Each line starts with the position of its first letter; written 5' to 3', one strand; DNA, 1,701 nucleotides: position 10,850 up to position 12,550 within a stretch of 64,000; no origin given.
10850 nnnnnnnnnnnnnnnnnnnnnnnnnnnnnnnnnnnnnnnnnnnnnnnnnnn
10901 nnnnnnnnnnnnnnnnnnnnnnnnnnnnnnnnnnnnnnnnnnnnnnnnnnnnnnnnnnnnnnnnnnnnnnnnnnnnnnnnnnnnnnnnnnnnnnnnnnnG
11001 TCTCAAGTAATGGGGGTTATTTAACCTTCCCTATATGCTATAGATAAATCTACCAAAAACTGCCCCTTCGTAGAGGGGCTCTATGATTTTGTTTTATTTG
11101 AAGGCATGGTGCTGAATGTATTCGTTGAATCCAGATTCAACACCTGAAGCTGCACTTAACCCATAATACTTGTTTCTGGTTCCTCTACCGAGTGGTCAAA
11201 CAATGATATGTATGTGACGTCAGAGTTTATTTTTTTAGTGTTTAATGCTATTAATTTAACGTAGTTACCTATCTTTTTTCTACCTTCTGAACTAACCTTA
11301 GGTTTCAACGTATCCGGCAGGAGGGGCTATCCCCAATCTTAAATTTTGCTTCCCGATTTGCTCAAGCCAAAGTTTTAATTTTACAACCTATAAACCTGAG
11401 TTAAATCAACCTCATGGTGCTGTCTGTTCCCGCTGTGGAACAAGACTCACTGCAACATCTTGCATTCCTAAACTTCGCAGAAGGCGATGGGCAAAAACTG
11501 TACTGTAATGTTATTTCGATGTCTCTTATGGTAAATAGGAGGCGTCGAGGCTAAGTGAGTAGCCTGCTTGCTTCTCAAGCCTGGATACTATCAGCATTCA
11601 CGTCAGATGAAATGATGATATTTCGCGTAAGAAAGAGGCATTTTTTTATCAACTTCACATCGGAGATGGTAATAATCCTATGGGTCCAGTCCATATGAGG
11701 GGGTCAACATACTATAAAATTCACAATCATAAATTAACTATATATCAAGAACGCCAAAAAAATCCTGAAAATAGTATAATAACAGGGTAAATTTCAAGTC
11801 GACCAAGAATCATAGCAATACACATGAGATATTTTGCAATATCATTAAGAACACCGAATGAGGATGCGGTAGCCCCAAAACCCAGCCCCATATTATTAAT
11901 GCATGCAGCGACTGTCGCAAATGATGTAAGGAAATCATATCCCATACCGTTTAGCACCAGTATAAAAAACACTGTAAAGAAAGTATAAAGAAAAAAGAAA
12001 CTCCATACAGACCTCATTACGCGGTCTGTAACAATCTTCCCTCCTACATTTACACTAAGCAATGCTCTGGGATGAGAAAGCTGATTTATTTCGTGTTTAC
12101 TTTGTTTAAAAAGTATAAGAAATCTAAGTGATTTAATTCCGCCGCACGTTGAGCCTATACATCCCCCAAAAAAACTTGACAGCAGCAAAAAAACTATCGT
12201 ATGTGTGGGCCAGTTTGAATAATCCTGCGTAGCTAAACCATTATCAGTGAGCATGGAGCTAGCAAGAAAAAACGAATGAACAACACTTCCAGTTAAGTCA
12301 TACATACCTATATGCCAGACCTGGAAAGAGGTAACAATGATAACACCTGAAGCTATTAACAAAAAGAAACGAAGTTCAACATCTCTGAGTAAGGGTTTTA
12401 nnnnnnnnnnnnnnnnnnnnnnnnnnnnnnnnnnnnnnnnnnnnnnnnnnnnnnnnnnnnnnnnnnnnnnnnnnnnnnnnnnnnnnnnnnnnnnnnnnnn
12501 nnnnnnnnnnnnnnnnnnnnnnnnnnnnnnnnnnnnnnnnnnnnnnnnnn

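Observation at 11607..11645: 39-bp near-identical repeat shared between the adhesin upstream region and the islet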

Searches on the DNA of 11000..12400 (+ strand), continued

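Call 30: get_annotated_region(hit=H108, flank=3000)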
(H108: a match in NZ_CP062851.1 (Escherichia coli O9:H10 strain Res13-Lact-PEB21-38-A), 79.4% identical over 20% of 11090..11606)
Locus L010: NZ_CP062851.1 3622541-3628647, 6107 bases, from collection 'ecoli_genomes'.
description: Escherichia coli O9:H10 strain Res13-Lact-PEB21-38-A chromosome, complete genome
organism: Escherichia coli O9:H10 strain Res13-Lact-PEB21-38-A (NCBI taxid 2778657)
replicon: chromosome; assembly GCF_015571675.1
host: Sus scrofa domesticus; source: feces; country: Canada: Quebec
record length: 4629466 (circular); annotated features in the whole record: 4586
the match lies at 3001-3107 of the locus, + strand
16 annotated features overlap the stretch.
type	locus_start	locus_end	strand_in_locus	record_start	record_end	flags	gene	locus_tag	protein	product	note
CDS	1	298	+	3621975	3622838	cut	-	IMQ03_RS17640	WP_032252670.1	NYN domain-containing protein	-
CDS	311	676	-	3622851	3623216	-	-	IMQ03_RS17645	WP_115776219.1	antiterminator Q family protein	-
CDS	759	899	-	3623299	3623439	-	ylcG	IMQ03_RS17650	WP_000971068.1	YlcG family protein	-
CDS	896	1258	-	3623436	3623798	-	rusA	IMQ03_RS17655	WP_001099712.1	crossover junction endodeoxyribonuclease RusA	-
CDS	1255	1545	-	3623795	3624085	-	ybcO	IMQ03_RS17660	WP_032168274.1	DUF1364 domain-containing protein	-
CDS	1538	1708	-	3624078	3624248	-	ninE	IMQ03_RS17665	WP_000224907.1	NinE family protein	-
CDS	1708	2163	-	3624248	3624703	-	ybcN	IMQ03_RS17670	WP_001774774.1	DNA base-flipping protein YbcN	-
CDS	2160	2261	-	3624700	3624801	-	-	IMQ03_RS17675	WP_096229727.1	hypothetical protein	-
CDS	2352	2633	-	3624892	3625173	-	-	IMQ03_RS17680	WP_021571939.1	hypothetical protein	-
CDS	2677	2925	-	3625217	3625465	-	-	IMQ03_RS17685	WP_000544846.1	hypothetical protein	-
CDS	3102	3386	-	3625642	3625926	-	-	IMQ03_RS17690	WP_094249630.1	protein ren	-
CDS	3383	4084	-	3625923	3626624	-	-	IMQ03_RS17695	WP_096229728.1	replication protein P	-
CDS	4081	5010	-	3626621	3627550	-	-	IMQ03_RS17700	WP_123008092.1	replication protein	-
CDS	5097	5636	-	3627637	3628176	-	-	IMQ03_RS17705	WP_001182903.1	toxin YdaT domain-containing protein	-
CDS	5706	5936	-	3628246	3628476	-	-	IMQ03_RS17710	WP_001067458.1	transcriptional regulator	-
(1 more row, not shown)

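Call 34: search_dna_similar(query=window:11560-12300:+, collection=ecoli_genomes, mode=near, max_rows=50)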
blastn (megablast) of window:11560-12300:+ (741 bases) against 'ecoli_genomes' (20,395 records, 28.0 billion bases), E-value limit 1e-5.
Records with a match: 1549; places in all: 1549; records where one place covers at least 80% of the query: 1528.
Genomes with a match: 1545 of 5426; with a place that covers at least 80% of the query: 1524. Places per genome that has any: lowest 1, median 1, highest 2. On chromosomes: 1534 places; on plasmids: 15.
Best place of each record, by identity: >=99% 18; 95-99% 1; 90-95% 16; 80-90% 1514.
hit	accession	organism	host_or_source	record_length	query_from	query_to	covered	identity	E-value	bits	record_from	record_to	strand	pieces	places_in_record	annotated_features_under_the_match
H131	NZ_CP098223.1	Escherichia coli strain Z0117EC0005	Canis lupus familiaris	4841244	1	741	100%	100.0%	0e+0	1369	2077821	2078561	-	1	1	trkG: Trk system potassium transporter TrkG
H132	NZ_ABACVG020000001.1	Escherichia coli strain 2020CK-00188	Homo sapiens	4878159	1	741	100%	100.0%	0e+0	1369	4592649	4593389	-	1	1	trkG: Trk system potassium transporter TrkG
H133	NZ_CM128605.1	Escherichia coli strain E200086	Homo sapiens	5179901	1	741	100%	100.0%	0e+0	1369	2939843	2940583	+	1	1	trkG: Trk system potassium transporter TrkG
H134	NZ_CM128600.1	Escherichia coli strain E400634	Homo sapiens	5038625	1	741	100%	100.0%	0e+0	1369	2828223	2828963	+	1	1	trkG: Trk system potassium transporter TrkG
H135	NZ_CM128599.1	Escherichia coli strain E500002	Homo sapiens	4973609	1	741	100%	100.0%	0e+0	1369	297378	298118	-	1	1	trkG: Trk system potassium transporter TrkG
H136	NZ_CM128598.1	Escherichia coli strain E600003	Homo sapiens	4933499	1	741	100%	100.0%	0e+0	1369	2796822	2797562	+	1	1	trkG: Trk system potassium transporter TrkG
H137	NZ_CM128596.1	Escherichia coli strain 100117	Homo sapiens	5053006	1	741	100%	100.0%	0e+0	1369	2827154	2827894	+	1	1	trkG: Trk system potassium transporter TrkG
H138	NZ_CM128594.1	Escherichia coli strain 100248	Homo sapiens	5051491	1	741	100%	100.0%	0e+0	1369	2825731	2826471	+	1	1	trkG: Trk system potassium transporter TrkG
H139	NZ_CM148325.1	Escherichia coli strain 24A16CRGN010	Homo sapiens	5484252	1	741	100%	100.0%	0e+0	1369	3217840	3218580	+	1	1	trkG: Trk system potassium transporter TrkG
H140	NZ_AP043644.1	Escherichia coli strain AST85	Homo sapiens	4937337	1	741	100%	100.0%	0e+0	1369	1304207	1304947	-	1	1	trkG: Trk system potassium transporter TrkG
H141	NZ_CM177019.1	Escherichia coli strain RMDEC465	Homo sapiens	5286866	1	741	100%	100.0%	0e+0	1369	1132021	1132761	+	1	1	trkG: Trk system potassium transporter TrkG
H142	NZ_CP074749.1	Escherichia coli strain R32_14_1F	goat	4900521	1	741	100%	99.7%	0e+0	1358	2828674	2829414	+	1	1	trkG: Trk system potassium transporter TrkG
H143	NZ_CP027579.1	Escherichia coli strain 2013C-4282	Homo sapiens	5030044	1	741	100%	99.5%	0e+0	1345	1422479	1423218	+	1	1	trkG: Trk system potassium transporter TrkG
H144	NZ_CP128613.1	Escherichia coli strain WL297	Homo sapiens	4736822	1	741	100%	99.5%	0e+0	1345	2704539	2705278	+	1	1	trkG: Trk system potassium transporter TrkG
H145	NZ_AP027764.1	Escherichia coli strain 2017-02-2CC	Homo sapiens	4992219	1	741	100%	99.3%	0e+0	1339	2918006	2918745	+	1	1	trkG: Trk system potassium transporter TrkG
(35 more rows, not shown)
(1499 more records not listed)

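Call 42: search_dna_similar(query=window:11500-11760:+, collection=plasmids, mode=distant, max_rows=25, max_evalue=0.01)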
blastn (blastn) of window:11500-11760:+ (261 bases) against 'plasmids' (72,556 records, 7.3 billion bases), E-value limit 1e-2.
Records with a match: 14; places in all: 17; records where one place covers at least 80% of the query: 0.
Best place of each record, by identity: 90-95% 12; 80-90% 2.
By first word of the organism name: Escherichia 14.
By predicted mobility (MOB-suite, as given by PLSDB): non-mobilizable 14.
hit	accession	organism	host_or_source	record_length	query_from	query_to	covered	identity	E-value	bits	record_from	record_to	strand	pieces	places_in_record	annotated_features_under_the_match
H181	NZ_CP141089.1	Escherichia coli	Homo sapiens,Infected Human Urine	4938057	107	149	16%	93.0%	7e-8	65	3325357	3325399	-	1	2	none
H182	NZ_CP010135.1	Escherichia coli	dog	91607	107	147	16%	92.7%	8e-7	62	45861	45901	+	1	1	ymgJ: protein YmgJ | hypothetical protein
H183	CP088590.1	Escherichia coli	Homo sapiens,blood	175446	107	147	16%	92.7%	8e-7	62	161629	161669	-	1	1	hypothetical protein | ATPase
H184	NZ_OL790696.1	Escherichia coli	-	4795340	107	147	16%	92.7%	8e-7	62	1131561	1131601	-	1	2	none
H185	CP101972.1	Escherichia coli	Microbe organism,goat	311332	107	147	16%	92.7%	8e-7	62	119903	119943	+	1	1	hypothetical protein | ATPase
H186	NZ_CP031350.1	Escherichia coli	Cattle,whole organism,feces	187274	107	147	16%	92.7%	8e-7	62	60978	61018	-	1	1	hypothetical protein (x2)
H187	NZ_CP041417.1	Escherichia coli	goat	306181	107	147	16%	92.7%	8e-7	62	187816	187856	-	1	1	ymgJ: protein YmgJ | hypothetical protein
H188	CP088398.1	Escherichia coli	Homo sapiens,blood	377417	107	147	16%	90.2%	1e-5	57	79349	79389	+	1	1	ATPase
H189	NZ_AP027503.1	Escherichia coli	-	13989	107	147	16%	90.2%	1e-5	57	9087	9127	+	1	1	hypothetical protein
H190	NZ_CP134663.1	Escherichia coli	Larus michahellis,bacteria,cloaca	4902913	107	147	16%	90.2%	1e-5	57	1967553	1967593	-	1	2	none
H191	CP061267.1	Escherichia coli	Sheep,cell culture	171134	107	146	15%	92.5%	3e-6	60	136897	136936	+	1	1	ATPase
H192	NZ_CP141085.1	Escherichia coli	Homo sapiens,Infected Human Urine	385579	107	147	16%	87.8%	4e-4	53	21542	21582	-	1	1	hypothetical protein (x2)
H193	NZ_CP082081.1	Escherichia coli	Homo sapiens,blood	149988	107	147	16%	87.8%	4e-4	53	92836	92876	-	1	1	hypothetical protein (x2)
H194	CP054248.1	Escherichia coli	Homo sapiens,bone infection of foot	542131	107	146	15%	90.0%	4e-5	55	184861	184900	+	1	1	ATPase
